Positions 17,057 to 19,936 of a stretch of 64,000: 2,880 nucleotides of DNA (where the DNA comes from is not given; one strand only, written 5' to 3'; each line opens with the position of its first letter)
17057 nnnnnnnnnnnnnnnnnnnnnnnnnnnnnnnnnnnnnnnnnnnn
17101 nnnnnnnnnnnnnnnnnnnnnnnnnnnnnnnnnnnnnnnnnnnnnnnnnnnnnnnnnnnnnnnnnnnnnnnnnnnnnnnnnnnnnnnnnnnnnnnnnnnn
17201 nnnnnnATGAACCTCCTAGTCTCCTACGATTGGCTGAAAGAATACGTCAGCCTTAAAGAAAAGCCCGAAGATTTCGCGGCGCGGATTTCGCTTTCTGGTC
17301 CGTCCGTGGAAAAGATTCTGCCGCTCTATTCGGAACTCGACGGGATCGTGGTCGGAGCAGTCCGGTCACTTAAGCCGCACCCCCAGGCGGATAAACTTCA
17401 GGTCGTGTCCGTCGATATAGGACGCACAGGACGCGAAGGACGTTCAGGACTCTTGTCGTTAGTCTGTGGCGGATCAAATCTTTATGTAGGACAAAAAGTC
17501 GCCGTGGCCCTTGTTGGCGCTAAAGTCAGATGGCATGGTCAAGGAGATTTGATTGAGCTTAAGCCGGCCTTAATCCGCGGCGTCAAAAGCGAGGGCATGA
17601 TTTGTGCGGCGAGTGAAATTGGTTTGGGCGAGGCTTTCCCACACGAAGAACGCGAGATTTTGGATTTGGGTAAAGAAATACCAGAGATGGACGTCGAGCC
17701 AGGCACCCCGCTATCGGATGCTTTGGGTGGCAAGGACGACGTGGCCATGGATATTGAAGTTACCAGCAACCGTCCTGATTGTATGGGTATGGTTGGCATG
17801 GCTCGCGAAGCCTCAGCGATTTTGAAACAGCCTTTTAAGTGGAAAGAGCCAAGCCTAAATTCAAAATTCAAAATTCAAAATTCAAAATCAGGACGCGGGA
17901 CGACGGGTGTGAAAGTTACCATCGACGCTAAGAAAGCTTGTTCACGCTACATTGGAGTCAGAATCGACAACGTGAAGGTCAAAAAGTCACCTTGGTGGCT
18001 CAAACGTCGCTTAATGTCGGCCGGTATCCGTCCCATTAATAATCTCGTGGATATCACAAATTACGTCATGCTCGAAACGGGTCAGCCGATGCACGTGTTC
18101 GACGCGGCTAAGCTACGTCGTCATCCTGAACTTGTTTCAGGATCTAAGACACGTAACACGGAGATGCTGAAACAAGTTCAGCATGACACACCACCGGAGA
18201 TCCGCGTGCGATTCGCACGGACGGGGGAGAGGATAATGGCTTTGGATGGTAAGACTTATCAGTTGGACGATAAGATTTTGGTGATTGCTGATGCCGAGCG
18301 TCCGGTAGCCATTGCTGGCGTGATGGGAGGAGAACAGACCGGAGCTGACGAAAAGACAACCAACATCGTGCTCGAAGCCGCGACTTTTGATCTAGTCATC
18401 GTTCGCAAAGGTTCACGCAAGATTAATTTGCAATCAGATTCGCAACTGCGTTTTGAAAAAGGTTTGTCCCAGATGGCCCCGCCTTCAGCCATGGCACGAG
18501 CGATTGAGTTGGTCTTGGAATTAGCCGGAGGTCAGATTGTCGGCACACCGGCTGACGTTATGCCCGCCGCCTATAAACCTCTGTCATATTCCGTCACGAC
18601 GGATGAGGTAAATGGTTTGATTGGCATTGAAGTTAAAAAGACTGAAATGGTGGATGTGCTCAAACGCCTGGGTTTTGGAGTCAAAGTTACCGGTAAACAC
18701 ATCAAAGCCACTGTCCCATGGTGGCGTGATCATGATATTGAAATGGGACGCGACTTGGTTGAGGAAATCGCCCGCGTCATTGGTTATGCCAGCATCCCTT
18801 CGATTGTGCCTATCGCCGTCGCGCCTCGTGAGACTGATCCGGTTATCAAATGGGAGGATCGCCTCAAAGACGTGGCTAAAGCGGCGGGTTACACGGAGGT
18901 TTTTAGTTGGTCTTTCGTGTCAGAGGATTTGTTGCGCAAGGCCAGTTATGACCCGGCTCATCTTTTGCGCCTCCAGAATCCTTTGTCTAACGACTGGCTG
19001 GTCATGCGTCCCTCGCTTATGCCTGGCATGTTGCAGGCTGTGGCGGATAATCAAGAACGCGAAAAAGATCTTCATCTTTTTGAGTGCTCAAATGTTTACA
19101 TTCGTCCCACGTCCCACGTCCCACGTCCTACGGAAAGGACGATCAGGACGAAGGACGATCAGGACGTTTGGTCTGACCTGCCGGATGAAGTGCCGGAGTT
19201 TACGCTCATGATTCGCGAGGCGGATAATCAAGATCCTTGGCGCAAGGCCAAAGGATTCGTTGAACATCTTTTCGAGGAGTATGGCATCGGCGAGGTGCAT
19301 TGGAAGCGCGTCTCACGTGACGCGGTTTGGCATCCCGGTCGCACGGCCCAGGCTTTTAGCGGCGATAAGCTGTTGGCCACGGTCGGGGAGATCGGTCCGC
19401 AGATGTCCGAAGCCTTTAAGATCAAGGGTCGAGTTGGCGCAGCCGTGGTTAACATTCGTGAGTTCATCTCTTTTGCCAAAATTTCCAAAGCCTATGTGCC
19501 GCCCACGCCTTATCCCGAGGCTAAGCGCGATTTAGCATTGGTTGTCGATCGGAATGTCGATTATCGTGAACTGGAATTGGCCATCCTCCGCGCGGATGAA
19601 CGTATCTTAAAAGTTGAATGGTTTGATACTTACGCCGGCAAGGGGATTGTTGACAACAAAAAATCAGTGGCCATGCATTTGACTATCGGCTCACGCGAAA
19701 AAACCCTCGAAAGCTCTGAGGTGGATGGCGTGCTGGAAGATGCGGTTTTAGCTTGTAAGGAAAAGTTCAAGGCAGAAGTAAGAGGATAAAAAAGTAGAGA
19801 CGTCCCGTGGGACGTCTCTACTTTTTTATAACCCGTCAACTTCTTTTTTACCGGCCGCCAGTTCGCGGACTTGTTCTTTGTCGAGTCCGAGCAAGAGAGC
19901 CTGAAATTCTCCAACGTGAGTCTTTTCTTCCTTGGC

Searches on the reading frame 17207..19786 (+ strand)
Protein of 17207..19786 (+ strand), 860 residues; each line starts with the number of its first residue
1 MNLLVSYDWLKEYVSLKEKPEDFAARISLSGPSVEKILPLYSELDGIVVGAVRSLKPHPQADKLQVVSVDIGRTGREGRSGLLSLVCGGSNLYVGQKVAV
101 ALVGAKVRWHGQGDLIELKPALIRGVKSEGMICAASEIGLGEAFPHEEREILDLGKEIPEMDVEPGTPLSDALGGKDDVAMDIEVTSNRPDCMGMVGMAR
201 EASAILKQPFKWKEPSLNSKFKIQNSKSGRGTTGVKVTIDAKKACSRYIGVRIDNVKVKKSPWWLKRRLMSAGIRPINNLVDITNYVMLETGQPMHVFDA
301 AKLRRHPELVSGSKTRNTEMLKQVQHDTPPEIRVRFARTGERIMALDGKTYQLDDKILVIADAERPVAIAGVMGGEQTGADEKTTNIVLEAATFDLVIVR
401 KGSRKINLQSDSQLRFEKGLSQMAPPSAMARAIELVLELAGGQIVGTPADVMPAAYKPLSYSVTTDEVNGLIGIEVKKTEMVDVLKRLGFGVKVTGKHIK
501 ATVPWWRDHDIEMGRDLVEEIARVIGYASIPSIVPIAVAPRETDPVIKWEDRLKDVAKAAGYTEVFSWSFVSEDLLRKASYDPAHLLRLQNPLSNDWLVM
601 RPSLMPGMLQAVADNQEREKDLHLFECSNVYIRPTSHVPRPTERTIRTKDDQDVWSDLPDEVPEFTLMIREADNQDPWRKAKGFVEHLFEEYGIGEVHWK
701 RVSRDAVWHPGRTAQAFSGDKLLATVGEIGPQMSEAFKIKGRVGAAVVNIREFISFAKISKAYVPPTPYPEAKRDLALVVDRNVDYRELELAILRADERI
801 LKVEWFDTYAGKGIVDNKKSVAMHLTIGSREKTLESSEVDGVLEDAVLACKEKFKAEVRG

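Call 48: search_protein_families(library=pfam, proteins=[window:17207-19786:+])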
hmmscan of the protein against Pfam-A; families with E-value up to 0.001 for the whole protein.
window:17207-19786:+ (860 aa): 5 families
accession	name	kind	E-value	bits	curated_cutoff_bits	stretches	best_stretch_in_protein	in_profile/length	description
PF03483.22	B3_4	-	5.8e-64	215.3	29.3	1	244-441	1-174/174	B3/4 domain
PF17759.6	tRNA_synthFbeta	-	1.4e-38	133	22.4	1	530-747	1-211/214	Phenylalanyl tRNA synthetase beta chain CLM domain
PF03147.19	FDX-ACB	-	1.3e-20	74.1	31.1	1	769-859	3-94/94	Ferredoxin-fold anticodon binding domain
PF03484.21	B5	-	2.6e-18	66.4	28.6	1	462-527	2-67/67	tRNA synthetase B5 domain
PF01588.26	tRNA_bind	-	1.8e-13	50.8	27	1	47-158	1-91/96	Putative tRNA binding domain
